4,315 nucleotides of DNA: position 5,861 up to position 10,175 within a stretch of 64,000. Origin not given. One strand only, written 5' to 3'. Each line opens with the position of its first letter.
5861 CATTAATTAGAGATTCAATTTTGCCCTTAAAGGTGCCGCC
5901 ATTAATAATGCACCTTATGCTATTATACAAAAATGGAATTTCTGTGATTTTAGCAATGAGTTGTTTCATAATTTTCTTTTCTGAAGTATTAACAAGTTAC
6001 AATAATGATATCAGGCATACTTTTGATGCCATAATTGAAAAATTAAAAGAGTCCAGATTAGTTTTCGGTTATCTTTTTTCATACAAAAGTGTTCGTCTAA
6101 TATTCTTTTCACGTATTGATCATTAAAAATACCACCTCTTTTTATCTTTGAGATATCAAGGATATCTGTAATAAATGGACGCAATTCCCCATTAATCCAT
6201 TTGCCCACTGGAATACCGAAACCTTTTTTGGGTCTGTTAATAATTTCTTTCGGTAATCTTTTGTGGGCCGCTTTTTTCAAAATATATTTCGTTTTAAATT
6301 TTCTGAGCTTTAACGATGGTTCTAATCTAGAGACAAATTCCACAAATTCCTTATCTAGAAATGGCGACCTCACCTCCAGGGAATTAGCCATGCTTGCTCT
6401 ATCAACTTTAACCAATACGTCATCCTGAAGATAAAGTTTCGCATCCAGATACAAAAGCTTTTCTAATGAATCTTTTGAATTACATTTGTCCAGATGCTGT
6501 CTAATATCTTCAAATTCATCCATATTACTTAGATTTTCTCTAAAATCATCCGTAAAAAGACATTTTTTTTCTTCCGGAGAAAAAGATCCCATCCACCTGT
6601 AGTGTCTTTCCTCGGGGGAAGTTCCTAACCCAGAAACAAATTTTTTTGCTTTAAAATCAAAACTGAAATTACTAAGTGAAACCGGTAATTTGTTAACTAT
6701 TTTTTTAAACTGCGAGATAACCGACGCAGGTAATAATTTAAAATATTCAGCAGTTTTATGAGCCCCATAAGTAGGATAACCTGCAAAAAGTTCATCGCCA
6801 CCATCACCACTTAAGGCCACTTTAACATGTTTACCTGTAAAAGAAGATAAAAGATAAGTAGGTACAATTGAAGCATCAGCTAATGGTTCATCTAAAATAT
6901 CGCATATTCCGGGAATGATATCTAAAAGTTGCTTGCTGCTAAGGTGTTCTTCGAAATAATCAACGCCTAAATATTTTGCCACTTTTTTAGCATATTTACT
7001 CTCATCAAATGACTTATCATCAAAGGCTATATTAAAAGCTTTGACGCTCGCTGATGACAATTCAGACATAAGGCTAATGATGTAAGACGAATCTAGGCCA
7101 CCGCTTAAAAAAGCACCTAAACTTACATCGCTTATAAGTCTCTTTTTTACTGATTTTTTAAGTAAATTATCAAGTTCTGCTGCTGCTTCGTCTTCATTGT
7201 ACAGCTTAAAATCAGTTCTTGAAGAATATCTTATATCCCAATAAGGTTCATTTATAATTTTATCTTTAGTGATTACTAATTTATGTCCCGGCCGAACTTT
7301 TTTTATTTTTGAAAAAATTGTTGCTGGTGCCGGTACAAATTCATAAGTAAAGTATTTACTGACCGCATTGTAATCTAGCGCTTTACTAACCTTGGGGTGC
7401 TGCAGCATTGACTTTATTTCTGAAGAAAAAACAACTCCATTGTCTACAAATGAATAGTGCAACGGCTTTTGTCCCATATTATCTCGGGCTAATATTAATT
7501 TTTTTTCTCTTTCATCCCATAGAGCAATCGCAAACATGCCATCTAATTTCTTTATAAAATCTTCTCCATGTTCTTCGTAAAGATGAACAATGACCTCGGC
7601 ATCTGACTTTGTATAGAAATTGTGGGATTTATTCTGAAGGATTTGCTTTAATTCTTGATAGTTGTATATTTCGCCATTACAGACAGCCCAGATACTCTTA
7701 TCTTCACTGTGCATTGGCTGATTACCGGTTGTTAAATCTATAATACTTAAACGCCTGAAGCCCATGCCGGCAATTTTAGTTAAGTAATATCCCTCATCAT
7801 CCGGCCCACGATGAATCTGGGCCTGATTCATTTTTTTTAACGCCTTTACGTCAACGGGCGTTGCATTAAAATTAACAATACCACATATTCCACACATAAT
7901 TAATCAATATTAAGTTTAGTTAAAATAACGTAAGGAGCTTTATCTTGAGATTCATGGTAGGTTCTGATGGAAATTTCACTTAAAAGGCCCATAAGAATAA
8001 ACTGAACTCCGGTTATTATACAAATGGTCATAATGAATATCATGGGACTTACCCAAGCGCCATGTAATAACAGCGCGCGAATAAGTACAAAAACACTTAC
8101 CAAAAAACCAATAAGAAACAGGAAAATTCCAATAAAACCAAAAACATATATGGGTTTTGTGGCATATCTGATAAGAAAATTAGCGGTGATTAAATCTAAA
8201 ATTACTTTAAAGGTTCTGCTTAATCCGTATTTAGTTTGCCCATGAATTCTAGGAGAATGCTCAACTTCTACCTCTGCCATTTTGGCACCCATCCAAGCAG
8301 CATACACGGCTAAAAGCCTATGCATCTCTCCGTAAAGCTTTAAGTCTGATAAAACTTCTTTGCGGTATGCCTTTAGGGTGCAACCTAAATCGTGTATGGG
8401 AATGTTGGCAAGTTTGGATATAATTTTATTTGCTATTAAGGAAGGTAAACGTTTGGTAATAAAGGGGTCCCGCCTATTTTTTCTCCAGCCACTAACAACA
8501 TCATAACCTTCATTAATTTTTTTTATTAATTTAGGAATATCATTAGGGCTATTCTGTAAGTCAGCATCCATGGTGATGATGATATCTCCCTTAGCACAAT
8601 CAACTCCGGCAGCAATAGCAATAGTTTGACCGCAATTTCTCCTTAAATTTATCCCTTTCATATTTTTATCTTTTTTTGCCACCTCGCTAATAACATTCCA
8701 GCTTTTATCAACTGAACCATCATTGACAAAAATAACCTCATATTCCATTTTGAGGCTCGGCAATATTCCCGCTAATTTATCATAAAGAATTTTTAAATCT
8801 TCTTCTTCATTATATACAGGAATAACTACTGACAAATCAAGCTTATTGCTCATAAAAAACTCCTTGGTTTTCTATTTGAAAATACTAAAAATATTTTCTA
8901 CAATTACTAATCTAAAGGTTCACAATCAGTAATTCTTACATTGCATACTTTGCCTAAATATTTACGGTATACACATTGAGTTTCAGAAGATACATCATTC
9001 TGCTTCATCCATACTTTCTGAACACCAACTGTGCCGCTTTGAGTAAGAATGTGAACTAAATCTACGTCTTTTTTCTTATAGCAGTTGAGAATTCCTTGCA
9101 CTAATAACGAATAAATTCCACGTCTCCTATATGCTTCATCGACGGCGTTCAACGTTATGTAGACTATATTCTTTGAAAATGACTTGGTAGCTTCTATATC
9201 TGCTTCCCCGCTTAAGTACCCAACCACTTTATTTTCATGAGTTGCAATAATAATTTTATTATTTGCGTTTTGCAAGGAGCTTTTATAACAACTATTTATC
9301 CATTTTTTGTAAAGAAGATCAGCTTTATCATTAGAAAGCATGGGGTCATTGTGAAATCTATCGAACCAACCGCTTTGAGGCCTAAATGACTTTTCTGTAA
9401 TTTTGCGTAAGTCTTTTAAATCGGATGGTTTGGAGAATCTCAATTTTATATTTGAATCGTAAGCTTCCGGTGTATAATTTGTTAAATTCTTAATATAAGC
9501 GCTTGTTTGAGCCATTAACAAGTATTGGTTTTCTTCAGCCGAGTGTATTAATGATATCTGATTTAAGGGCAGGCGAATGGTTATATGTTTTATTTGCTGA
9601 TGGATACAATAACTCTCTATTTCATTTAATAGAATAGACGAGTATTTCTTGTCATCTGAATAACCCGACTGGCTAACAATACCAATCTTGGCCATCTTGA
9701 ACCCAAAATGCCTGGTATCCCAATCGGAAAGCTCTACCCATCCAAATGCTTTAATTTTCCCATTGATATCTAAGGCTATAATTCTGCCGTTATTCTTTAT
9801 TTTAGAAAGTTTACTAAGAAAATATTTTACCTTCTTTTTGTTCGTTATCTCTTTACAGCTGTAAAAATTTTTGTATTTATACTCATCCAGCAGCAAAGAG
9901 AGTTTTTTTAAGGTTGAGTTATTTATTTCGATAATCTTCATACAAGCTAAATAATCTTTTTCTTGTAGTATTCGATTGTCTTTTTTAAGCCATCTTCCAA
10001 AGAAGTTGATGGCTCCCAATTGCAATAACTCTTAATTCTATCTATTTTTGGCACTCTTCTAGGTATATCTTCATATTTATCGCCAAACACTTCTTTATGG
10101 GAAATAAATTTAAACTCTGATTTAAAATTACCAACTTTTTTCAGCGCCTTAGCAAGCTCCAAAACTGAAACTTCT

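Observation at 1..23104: An Arn-like lipid-linked aminopentose pathway that appears to feed four predicted GT-C transferases (two AftD-like giants and two ArnT-like proteins)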

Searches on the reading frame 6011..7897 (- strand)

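Call 4: search_protein_families(library=pfam, proteins=[window:6011-7897:-], max_evalue=0.01)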
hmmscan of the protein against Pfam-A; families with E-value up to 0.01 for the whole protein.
window:6011-7897:- (628 aa): 7 families
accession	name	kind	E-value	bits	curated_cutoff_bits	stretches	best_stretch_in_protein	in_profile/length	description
PF00733.27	Asn_synthase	-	2.9e-101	340.1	21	1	241-625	1-354/354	Asparagine synthase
PF13537.11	GATase_7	-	1.7e-45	154.4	25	1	48-165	2-122/123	Glutamine amidotransferase domain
PF13522.11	GATase_6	-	5.5e-40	136.8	27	1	32-160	1-130/130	Glutamine amidotransferase domain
PF12481.13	DUF3700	-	0.00033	20.6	27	1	112-165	123-176/228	Aluminium induced protein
PF02540.23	NAD_synthase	-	0.00097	18.8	21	1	241-319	4-81/242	NAD synthase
PF06508.19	QueC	-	0.001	19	22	1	263-316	5-57/210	Queuosine biosynthesis protein QueC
PF15412.11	Nse4-Nse3_bdg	-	0.0011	19.4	23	1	275-318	6-47/55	Binding domain of Nse4/EID3 to Nse3-MAGE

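Call 6: search_protein_families(library=ncbifam, proteins=[window:6011-7897:-], max_evalue=0.01)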
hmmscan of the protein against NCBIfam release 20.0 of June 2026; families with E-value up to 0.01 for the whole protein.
window:6011-7897:- (628 aa): 13 families
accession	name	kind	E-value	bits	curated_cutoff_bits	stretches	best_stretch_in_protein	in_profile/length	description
TIGR03108.1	eps_aminotran_1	hypoth_equivalog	4e-189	630.3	816.9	1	1-622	1-623/628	XrtA/PEP-CTERM system amidotransferase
TIGR01536.1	asn_synth_AEB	equivalog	1.9e-154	515.5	267.1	1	2-560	1-517/517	asparagine synthase (glutamine-hydrolyzing)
TIGR03104.1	trio_amidotrans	equivalog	3.8e-131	438.2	570.1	2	1-380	1-386/589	N-acetylglutaminylglutamine amidotransferase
NF006949.0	PRK09431.1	equivalog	2.6e-98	329.9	499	3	1-168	1-169/554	asparagine synthase B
NF033535.1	lass_lactam_cya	exception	1.9e-71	241.5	525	2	1-371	1-376/668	lasso peptide isopeptide bond-forming cyclase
NF033561.1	macrolact_Ik_Al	subfamily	7.5e-17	61.1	300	1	117-376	78-336/561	albusnodin/ikarugamycin family macrolactam cyclase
NF001484.0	PRK00331.1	subfamily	4.6e-14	51.7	381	1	61-174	87-208/601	isomerizing glutamine--fructose-6-phosphate transaminase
TIGR01135.1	glmS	equivalog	1.6e-13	50.1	418.05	1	61-178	86-211/607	glutamine--fructose-6-phosphate transaminase (isomerizing)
TIGR01134.1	purF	equivalog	1.3e-09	37.9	350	1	58-161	83-196/432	amidophosphoribosyltransferase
TIGR00552.1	nadE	equivalog_domain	6.7e-05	22.2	63.65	1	237-320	4-87/251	NAD(+) synthase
NF038212.1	argG_rel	exception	0.00018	20.5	425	1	263-314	20-69/381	argininosuccinate synthase-related protein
NF002048.0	PRK00876.1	subfamily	0.0007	18.5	313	1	235-321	16-102/330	NAD(+) synthase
TIGR00364.1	TIGR00364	equivalog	0.0075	15.8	150.3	0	263-314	4-54/201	7-cyano-7-deazaguanine synthase QueC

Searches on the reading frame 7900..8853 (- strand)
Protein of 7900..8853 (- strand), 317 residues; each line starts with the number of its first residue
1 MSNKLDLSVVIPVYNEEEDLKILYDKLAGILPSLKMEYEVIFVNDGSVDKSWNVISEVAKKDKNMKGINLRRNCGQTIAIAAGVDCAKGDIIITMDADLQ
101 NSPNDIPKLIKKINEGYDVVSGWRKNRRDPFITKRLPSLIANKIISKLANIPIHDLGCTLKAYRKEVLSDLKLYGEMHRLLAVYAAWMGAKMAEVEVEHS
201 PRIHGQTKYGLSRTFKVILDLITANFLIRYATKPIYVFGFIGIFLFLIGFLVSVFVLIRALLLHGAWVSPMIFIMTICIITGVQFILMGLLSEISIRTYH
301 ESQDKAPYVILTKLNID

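Call 4: search_protein_families(library=pfam, proteins=[window:7900-8853:-], max_evalue=0.01)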
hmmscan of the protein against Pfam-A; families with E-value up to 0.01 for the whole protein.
window:7900-8853:- (317 aa): 3 families
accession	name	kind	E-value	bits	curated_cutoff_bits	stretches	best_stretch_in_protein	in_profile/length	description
PF00535.33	Glycos_transf_2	-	6.5e-35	121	23.3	1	8-170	1-166/168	Glycosyl transferase family 2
PF10111.15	Glyco_tranf_2_2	-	2.1e-07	31.2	27.3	1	8-112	1-105/276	Glycosyltransferase like family 2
PF13641.12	Glyco_tranf_2_3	-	0.0057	17.1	27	1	7-120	3-119/230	Glycosyltransferase like family 2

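Call 6: search_protein_families(library=ncbifam, proteins=[window:7900-8853:-], max_evalue=0.01)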
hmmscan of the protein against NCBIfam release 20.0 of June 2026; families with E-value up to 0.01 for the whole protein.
window:7900-8853:- (317 aa): 21 families
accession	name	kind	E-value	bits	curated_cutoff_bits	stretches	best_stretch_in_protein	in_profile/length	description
NF007986.1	PRK10714.1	equivalog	1.6e-64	218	529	1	7-310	8-308/316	undecaprenyl-phosphate 4-deoxy-4-formamido-L-arabinose transferase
NF047588.1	GlcsyltransPgfSStrep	equivalog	7e-48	163.4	500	1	6-316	2-307/308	glycosyltransferase PgfS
TIGR04182.1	glyco_TIGR04182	equivalog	3.5e-22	79.2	325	1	6-302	1-289/293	S-layer glycoprotein N-glycosyltransferase AglJ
TIGR03937.1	PgaC_IcaA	equivalog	1.5e-15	57.1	422.3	1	6-113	46-150/407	poly-beta-1,6-N-acetyl-D-glucosamine synthase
NF007482.0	PRK10073.1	equivalog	1.4e-14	53.9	423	1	1-111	2-108/334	glycosyltransferase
NF041391.1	DPhHxTase_Halo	equivalog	2.6e-13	49.5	375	1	14-203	4-187/213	dolichyl-phosphate hexose transferase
NF041875.1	EPS_EpsD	equivalog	3.6e-13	49.6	370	1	7-115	1-106/325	exopolysaccharide biosynthesis glycosyltransferase EpsD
TIGR04283.1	glyco_like_mftF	equivalog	1.5e-10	41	182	1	7-115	1-99/221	TIGR04283 family arsenosugar biosynthesis glycosyltransferase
NF047683.1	TeichurnBiosyTuaG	equivalog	1.1e-09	38.4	400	1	4-111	5-109/252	teichuronic acid biosynthesis protein TuaG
NF050050.1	ProtGlycPglI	equivalog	1.2e-09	38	500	1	7-132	4-127/306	GalNAc(5)-diNAcBac-PP-undecaprenol beta-1,3-glucosyltransferase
NF058614.1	PPMAGASynPpgS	equivalog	2.6e-09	36.8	370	1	6-173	1-167/226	polyprenyl-phospho-N-acetylgalactosaminyl synthase PpgS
NF038302.1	EPS_HpsE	equivalog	8.1e-09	34.9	300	1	5-104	1-102/307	hormogonium polysaccharide biosynthesis glycosyltransferase HpsE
TIGR04242.1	nodulat_NodC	equivalog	8.9e-08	31.5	550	1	7-115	50-158/395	chitooligosaccharide synthase NodC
TIGR03111.1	glyc2_xrt_Gpos1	hypoth_equivalog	1.6e-07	30.5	363.95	1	7-118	51-161/439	TIGR03111 family XrtG-associated glycosyltransferase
TIGR03965.1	mycofact_glyco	equivalog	3.8e-07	29.3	280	1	5-111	74-177/467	mycofactocin biosynthesis glycosyltransferase MftF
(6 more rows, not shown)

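Call 30: search_solved_structures(query=window:7900-8853:-, max_evalue=0.00001)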
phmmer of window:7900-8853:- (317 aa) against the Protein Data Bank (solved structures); distinct sequences matched with E-value up to 0.00001: 8.
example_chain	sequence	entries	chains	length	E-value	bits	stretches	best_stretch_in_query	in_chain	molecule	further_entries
9hwj_A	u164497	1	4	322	8.4e-53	182.7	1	7-309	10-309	Undecaprenyl-phosphate 4-deoxy-4-formamido-L-arabinose transferase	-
9bhc_C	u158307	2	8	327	4.4e-51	177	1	7-309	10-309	Undecaprenyl-phosphate 4-deoxy-4-formamido-L-arabinose transferase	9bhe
8vxh_A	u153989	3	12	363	6.4e-51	176.5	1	7-309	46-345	Undecaprenyl-phosphate 4-deoxy-4-formamido-L-arabinose transferase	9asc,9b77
5eke_A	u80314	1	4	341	3.1e-47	164.4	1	4-310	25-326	Uncharacterized glycosyltransferase sll0501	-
5ekp_C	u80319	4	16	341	4.2e-47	164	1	4-310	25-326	Uncharacterized glycosyltransferase sll0501 | Glycosyltransferase sll0501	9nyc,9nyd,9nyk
9nye_A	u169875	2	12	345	4.4e-47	163.9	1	4-310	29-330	Glycosyltransferase sll0501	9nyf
5mlz_A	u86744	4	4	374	1.1e-20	77.2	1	5-217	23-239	Dolichol monophosphate mannose synthase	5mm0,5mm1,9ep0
5hea_A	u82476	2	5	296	1.6e-08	37.2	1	6-98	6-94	Putative glycosyltransferase (GalT1)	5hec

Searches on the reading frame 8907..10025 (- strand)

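Call 4: search_protein_families(library=pfam, proteins=[window:8907-10025:-], max_evalue=0.01)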
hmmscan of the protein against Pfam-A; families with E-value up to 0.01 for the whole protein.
window:8907-10025:- (372 aa): 3 families
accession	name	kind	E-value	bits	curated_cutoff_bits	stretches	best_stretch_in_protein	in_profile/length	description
PF00583.31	Acetyltransf_1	-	3.2e-08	34.3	20.7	1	242-329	16-101/116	Acetyltransferase (GNAT) family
PF13508.13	Acetyltransf_7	-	6e-05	23.8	27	1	256-323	3-64/84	Acetyltransferase (GNAT) domain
PF13673.13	Acetyltransf_10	-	6.8e-05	23.3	23.6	1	244-323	19-87/128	Acetyltransferase (GNAT) domain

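Call 6: search_protein_families(library=ncbifam, proteins=[window:8907-10025:-], max_evalue=0.01)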
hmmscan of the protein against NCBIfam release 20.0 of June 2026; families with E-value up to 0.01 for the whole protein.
window:8907-10025:- (372 aa): 3 families
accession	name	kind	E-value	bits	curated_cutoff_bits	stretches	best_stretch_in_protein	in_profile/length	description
NF008212.0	PRK10975.1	equivalog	2.1e-09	37.5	219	1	97-348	7-224/232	dTDP-4-amino-4,6-dideoxy-D-galactose acyltransferase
TIGR01575.1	rimI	equivalog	6.9e-05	23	86.4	1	239-322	13-90/132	ribosomal protein S18-alanine N-acetyltransferase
NF033083.0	AAC_3_I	equivalog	0.0034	17.6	200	1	248-326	40-116/145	AAC(3)-I family aminoglycoside N-acetyltransferase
